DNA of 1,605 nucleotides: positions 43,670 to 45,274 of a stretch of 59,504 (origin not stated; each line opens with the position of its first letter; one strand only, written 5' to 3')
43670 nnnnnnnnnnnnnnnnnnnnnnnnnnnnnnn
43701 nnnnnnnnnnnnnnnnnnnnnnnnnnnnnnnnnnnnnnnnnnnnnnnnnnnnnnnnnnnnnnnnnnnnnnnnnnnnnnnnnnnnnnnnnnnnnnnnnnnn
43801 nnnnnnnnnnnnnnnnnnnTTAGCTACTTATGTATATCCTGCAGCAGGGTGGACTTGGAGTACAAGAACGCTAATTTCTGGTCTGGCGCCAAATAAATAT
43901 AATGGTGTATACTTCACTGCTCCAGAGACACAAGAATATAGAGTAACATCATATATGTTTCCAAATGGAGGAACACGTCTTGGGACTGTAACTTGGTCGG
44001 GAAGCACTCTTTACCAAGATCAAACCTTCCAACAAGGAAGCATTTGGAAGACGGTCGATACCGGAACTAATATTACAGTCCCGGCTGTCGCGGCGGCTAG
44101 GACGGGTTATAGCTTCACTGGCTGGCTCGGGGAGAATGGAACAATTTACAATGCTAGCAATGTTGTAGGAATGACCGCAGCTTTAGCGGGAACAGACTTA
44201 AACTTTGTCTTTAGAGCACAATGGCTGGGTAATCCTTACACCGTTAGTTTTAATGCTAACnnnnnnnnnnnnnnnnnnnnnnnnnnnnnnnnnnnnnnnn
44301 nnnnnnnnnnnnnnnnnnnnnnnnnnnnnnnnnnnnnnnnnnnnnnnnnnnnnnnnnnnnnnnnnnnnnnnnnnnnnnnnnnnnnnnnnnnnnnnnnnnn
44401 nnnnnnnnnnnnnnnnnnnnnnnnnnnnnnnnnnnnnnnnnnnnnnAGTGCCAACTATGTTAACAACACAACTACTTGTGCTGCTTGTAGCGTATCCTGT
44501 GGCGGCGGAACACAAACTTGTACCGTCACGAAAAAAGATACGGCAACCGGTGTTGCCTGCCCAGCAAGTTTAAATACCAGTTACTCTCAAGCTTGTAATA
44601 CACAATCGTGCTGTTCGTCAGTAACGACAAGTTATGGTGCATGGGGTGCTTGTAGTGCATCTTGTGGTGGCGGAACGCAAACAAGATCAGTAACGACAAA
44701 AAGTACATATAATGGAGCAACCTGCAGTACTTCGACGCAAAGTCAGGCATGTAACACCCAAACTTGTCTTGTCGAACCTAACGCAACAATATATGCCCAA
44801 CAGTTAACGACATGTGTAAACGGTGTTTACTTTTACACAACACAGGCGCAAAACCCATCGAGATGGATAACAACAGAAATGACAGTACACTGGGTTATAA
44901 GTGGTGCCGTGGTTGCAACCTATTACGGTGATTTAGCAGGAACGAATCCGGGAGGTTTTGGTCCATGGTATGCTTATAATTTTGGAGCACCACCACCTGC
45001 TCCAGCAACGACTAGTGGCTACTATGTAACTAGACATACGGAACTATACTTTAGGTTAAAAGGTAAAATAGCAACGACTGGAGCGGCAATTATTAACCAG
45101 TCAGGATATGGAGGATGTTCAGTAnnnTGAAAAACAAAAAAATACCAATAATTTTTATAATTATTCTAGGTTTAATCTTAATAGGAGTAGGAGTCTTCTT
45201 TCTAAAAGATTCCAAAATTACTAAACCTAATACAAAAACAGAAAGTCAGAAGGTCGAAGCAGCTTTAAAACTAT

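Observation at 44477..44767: Two thrombospondin type-1-like repeats (a eukaryote-type adhesion module) in a bacterial pilin-like protein; second copy at 50777-51067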

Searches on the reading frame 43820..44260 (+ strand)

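Call 48: search_protein_families(library=pfam, proteins=[window:43820-44260:+], max_evalue=1)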
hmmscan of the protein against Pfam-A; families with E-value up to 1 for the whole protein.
window:43820-44260:+ (147 aa): 2 families
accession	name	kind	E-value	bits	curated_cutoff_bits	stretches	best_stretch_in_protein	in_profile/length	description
PF09479.16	Flg_new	-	0.00017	22.1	27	1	73-116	10-54/65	Listeria-Bacteroides repeat domain (List_Bact_rpt)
PF18998.6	Flg_new_2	-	0.0017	18.7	23.6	1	78-118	18-58/73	Divergent InlB B-repeat domain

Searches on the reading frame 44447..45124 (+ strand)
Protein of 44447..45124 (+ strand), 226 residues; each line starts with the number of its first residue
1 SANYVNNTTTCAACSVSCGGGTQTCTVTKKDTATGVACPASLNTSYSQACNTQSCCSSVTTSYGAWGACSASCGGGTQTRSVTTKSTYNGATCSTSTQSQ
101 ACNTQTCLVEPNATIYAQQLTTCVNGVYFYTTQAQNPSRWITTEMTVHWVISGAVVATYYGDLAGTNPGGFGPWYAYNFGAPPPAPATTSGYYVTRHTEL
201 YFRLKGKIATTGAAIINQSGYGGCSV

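Call 10: find_homologous_proteins(query=window:44447-45124:+, max_evalue=0.001)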
Query window:44447-45124:+ (226 aa): 58 proteins with E <= 0.001 among 528 candidates.
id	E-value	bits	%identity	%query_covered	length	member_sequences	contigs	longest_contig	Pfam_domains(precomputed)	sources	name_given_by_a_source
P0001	1.8e-31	128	54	43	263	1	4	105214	PF00090.26,PF19028.7,PF19035.7,PF22195.3,PF19030.7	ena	-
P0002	3.3e-31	127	47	42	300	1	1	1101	PF00090.26,PF19028.7,PF19035.7,PF19030.7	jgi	jgi:hemicentin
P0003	3.4e-30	123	45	43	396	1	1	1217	PF00090.26,PF19028.7,PF19035.7,PF19030.7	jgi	-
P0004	6.8e-28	116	45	43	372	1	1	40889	PF00090.26,PF19028.7,PF19035.7,PF19030.7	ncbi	-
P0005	8.1e-26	109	50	42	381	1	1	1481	PF00090.26,PF19028.7,PF19035.7,PF19030.7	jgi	jgi:hypothetical protein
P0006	8.8e-25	106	50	42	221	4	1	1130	PF00090.26,PF19028.7,PF19035.7,PF22195.3,PF19030.7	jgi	-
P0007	1.0e-20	92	53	46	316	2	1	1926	PF00090.26,PF19028.7,PF19030.7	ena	-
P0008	1.8e-20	92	44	43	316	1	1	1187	PF00090.26,PF19028.7,PF19035.7,PF19030.7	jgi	-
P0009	3.1e-19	88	48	43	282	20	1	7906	PF00090.26,PF19028.7,PF19030.7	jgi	jgi:hypothetical protein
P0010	1.2e-18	86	41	60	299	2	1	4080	PF00090.26,PF19028.7,PF19030.7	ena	-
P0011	1.4e-18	85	50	43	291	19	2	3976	PF00090.26,PF19028.7,PF19030.7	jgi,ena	-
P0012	4.2e-18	84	47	43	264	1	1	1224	PF00090.26,PF19028.7,PF19030.7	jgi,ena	-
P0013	7.7e-17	80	52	42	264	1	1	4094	PF00090.26,PF19028.7,PF19035.7,PF19030.7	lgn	-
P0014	1.2e-16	79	46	43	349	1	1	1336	PF00090.26,PF19028.7,PF19030.7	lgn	-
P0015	1.2e-16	79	42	46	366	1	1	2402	PF00090.26,PF19028.7,PF22195.3,PF19030.7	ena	-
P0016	2.8e-16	78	41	41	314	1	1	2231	PF00090.26,PF19028.7,PF19035.7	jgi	-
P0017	4.3e-16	77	44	43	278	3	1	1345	PF00090.26,PF19028.7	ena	-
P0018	2.1e-15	75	45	43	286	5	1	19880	PF00090.26,PF19028.7,PF19030.7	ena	-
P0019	9.6e-15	73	45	43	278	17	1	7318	PF00090.26,PF19028.7,PF19030.7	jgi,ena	-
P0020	2.2e-14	72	44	43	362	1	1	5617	PF00090.26,PF19028.7,PF19035.7,PF19030.7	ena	-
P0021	2.4e-14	72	41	46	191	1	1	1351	PF00090.26,PF19028.7,PF19035.7,PF19030.7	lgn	-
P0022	1.4e-13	69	48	42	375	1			PF00090.26,PF19028.7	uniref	uniref:coadhesin-like n=1 Tax=Ciona intestinalis TaxID=7719 RepID=UPI000EF4EB44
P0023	1.2e-12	66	36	49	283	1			PF00090.26,PF19028.7,PF19035.7,PF19030.7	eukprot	eukprot:SAG31_NODE_2310_length_5960_cov_5.846613_6_plen_283_part_01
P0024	4.6e-12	64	52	42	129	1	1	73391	PF00090.26,PF19028.7,PF19035.7,PF19030.7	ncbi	-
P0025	6.0e-12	64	51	42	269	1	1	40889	PF00090.26,PF19028.7,PF19035.7,PF19030.7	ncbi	-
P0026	7.7e-12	63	43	47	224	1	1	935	PF00090.26,PF19028.7,PF19030.7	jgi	jgi:hypothetical protein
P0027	9.9e-12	63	41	62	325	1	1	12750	PF00090.26,PF19028.7,PF19035.7,PF19030.7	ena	-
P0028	4.4e-11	61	45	47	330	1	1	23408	PF00090.26,PF19028.7,PF19030.7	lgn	-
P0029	5.2e-11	61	45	47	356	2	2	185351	PF00090.26,PF19028.7,PF19035.7,PF19030.7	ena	-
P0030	1.1e-10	60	52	46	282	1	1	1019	PF09479.17,PF00090.26,PF19028.7,PF19030.7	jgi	jgi:uncharacterized repeat protein (TIGR02543 family)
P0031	4.9e-10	58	46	43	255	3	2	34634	PF00090.26,PF19028.7,PF19030.7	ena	-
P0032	9.5e-10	57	43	44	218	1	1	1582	PF00090.26,PF19028.7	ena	-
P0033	9.5e-10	57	46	42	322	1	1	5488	PF00090.26,PF19028.7,PF18720.7,PF19035.7,PF07974.20,PF25024.1,PF23106.2,PF19030.7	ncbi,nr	ncbi:MAG: thrombospondin type-1 domain-containing protein, partial [Acidobacteriota bacterium]|nr:th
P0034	7.2e-9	54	29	47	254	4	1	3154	PF00090.26,PF19028.7,PF19035.7,PF19030.7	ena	-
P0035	1.1e-8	53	43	43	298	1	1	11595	PF00090.26,PF19028.7,PF19030.7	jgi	jgi:hypothetical protein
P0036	1.3e-8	53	42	43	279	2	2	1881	PF00090.26,PF19028.7,PF19030.7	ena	-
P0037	1.9e-8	52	47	42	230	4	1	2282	PF00090.26,PF19028.7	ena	-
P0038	1.1e-7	50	35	50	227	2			PF00090.26,PF19028.7,PF22195.3,PF19030.7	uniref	uniref:Uncharacterized protein n=1 Tax=Amphiprion ocellaris TaxID=80972 RepID=A0AAQ6AQU4_AMPOC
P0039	1.2e-7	50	39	50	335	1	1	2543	PF00090.26,PF07963.18,PF19028.7,PF19030.7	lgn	-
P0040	2.1e-7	49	57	28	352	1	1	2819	PF00090.26,PF19028.7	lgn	-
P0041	2.3e-7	49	49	33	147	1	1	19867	PF00090.26,PF19028.7,PF22195.3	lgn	-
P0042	2.3e-7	49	38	48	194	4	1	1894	PF00090.26,PF19028.7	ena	-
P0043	1.7e-5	43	46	29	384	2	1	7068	PF19030.7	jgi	jgi:hypothetical protein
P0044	2.2e-5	42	41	42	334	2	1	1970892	PF00090.26,PF19028.7,PF22195.3,PF19030.7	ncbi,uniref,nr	ncbi:HMCN [Mytilus coruscus]|uniref:HMCN n=1 Tax=Mytilus coruscus TaxID=42192 RepID=A0A6J8EFL2_MYTCO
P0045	2.9e-5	42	40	42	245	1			PF00090.26,PF19028.7,PF19035.7,PF19030.7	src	-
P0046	3.5e-5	42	36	38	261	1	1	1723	PF00090.26,PF19028.7,PF22195.3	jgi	jgi:hypothetical protein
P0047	5.4e-5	41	48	42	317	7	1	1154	PF00090.26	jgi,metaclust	metaclust:\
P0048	7.2e-5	41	53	22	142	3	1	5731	PF00090.26,PF19028.7,PF19030.7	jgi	-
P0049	7.5e-5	41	43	42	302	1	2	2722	PF00090.26,PF19028.7,PF19030.7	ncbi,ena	-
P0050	8.3e-5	40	42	41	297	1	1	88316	PF00090.26,PF19028.7,PF19035.7,PF19030.7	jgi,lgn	jgi:hypothetical protein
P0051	8.4e-5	40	55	21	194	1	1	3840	PF19030.7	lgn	-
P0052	1.3e-4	40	36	46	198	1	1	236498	PF00090.26,PF19030.7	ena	-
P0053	1.5e-4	40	42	31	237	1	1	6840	PF00090.26,PF19030.7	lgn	-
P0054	1.7e-4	39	33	37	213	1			PF00090.26,PF19028.7,PF22195.3,PF19030.7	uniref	uniref:Uncharacterized protein n=1 Tax=Amphilophus citrinellus TaxID=61819 RepID=A0A3Q0S9H8_AMPCI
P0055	2.8e-4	39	42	42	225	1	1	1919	PF00090.26,PF19028.7,PF19030.7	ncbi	-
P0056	4.9e-4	38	42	31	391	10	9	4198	PF00090.26,PF19028.7,PF19030.7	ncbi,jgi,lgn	-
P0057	5.0e-4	38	57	21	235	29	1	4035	PF00090.26,PF19030.7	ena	-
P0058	5.2e-4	38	56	20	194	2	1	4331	PF19030.7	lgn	-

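Call 29: find_encoding_contigs(protein=P0007, flank=10000, max_places=3)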
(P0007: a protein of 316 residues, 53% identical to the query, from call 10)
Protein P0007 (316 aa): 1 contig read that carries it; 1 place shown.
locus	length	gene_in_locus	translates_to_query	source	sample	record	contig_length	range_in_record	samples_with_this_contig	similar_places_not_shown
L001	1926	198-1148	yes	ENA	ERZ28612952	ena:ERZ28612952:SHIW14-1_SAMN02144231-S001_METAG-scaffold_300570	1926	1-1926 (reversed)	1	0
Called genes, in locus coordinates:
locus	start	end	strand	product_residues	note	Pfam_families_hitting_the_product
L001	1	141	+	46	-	?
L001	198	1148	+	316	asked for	PF19028:TSP1_spondin, PF00090:TSP_1 (weak), PF19030:TSP1_ADAMTS (weak), PF19028:TSP1_spondin, PF00090:TSP_1, PF19028:TSP1_spondin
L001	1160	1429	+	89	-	-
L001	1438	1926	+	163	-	?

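Call 30: find_encoding_contigs(protein=P0039, flank=10000, max_places=3)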
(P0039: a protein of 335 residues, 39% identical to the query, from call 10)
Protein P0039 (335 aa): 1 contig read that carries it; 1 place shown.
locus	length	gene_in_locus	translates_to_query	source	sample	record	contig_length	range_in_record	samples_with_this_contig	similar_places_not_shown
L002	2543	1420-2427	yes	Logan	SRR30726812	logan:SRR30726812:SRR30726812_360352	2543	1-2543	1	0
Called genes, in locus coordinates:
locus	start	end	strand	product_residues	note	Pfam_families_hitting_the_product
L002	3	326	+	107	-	?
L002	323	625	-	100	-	-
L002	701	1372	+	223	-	-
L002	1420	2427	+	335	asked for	PF07963:N_methyl (weak), PF00090:TSP_1 (weak), PF19028:TSP1_spondin (weak), PF19030:TSP1_ADAMTS (faint), PF00090:TSP_1, PF19028:TSP1_spondin (weak)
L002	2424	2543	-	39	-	?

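Call 39: predict_structure(alignment_id=A1)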
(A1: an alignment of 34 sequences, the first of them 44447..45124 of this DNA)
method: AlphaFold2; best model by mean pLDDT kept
length: 226 residues; sequences in the alignment: 34
mean_pLDDT: 65.7   pTM: 0.41
mean pLDDT of the five models: 65.7, 62.3, 62.1, 62.0, 61.5
residues with pLDDT >= 90: 61; 70-90: 46; 50-70: 29; < 50: 90
segments of 3 or more residues with pLDDT < 50: 132-136, 138-146, 154-158, 160-181, 184-186, 188-226
pLDDT, mean of each block of 10 residues (from residue 1): 75 92 94 86 94 83 96 96 87 91 91 54 51 48 48 48 44 37 46 31 33 35 38
secondary structure, 60 per line:
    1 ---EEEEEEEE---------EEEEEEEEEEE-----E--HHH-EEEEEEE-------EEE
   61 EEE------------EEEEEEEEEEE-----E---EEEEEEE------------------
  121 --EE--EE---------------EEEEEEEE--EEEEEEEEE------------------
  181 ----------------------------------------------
elements in order: E4-11 E21-31 E44-50 E58-63 E76-86 E96-102 E144-151 E154-162

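Call 43: fold_search(model_id=the predicted structure, library=pdb)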
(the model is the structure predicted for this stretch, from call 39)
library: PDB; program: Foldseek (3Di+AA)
matches with E <= 10: 563; with E <= 0.001: 7
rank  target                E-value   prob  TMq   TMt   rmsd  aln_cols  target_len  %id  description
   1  1lsl                  3.2e-05  1.00  0.19  0.35   9.8       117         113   26  Crystal Structure of the Thrombospondin-1 Type 1 Repeats (released 2002-12-18)
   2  6rus_A                3.2e-05  1.00  0.18  0.17   8.4       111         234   29  Structure of a functional properdin monomer (released 2019-08-21)
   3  6ruv_X                3.5e-05  1.00  0.17  0.22   9.5       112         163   29  Structure of the SCIN stabilized C3bBb convertase bound to Properdin and a the non-inhibitory nanobody hFPNb1 (released 2019-08-21)
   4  7yyk                  5.1e-05  1.00  0.17  0.30  10.1       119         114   26  Crystal structure of the O-fucosylated form of TSRs1-3 from the human thrombospondin 1 (released 2022-05-25)
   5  6rv6_A                5.1e-05  1.00  0.18  0.23   9.5       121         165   26  Structure of properdin lacking TSR3 based on anomalous data (released 2019-08-21)
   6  3r6b                  9.8e-05  1.00  0.17  0.30   9.7       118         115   26  Crystal Structure of Thrombospondin-1 TSR Domains 2 and 3 (released 2011-08-10)
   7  6s0a_B                9.3e-04  1.00  0.16  0.22  10.4       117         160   26  Crystal Structure of Properdin (TSR domains N12 & 456) (released 2019-09-04)
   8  6s08_A                2.8e-03  0.98  0.16  0.16   9.7       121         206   20  Crystal Structure of Properdin (TSR domains N1 & 456) (released 2019-09-04)
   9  1w0r_A                4.1e-03  1.00  0.17  0.10  10.4       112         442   28  Solution structure of dimeric form of properdin by X-ray solution scattering and analytical ultracentrifugation (released 2005-07-06)
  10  3t5o_A                8.8e-03  0.94  0.19  0.07   8.8       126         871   17  Crystal Structure of human Complement Component C6 (released 2012-02-01)
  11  6rus_B                1.1e-02  0.97  0.16  0.16  10.4       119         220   19  Structure of a functional properdin monomer (released 2019-08-21)
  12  3vn4_A                1.2e-02  0.99  0.18  0.12  21.5       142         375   19  Crystal structure of the exosite-containing fragment of human ADAMTS13 (P475S mutant) (released 2012-12-26)
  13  3ghm_A                1.4e-02  0.99  0.19  0.12  21.8       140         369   18  Crystal structure of the exosite-containing fragment of human ADAMTS13 (form-1) (released 2009-10-27)
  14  6rur_V                1.7e-02  0.97  0.16  0.17  10.6       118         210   18  Structure of the SCIN stabilized C3bBb convertase bound to properdin (released 2019-08-21)
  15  8b0g_B                1.9e-02  0.92  0.22  0.09  14.7       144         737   17  2C9, C5b9-CD59 structure (released 2023-02-22)
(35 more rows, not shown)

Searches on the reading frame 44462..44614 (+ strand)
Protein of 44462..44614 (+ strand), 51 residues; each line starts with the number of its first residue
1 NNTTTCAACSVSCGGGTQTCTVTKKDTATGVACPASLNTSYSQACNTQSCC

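Call 48: search_protein_families(library=pfam, proteins=[window:44462-44614:+], max_evalue=1)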
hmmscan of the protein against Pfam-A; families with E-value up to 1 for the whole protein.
seq(51 aa): 3 families
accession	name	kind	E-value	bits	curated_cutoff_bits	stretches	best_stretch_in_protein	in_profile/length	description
PF19028.6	TSP1_spondin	-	0.0013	19.4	41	1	8-50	11-52/52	Spondin-like TSP1 domain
PF00090.25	TSP_1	-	0.0027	18.3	21.6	1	3-50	3-49/49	Thrombospondin type 1 domain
PF19030.6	TSP1_ADAMTS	-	0.028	15.1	23.8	1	7-50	7-55/55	Thrombospondin type 1 domain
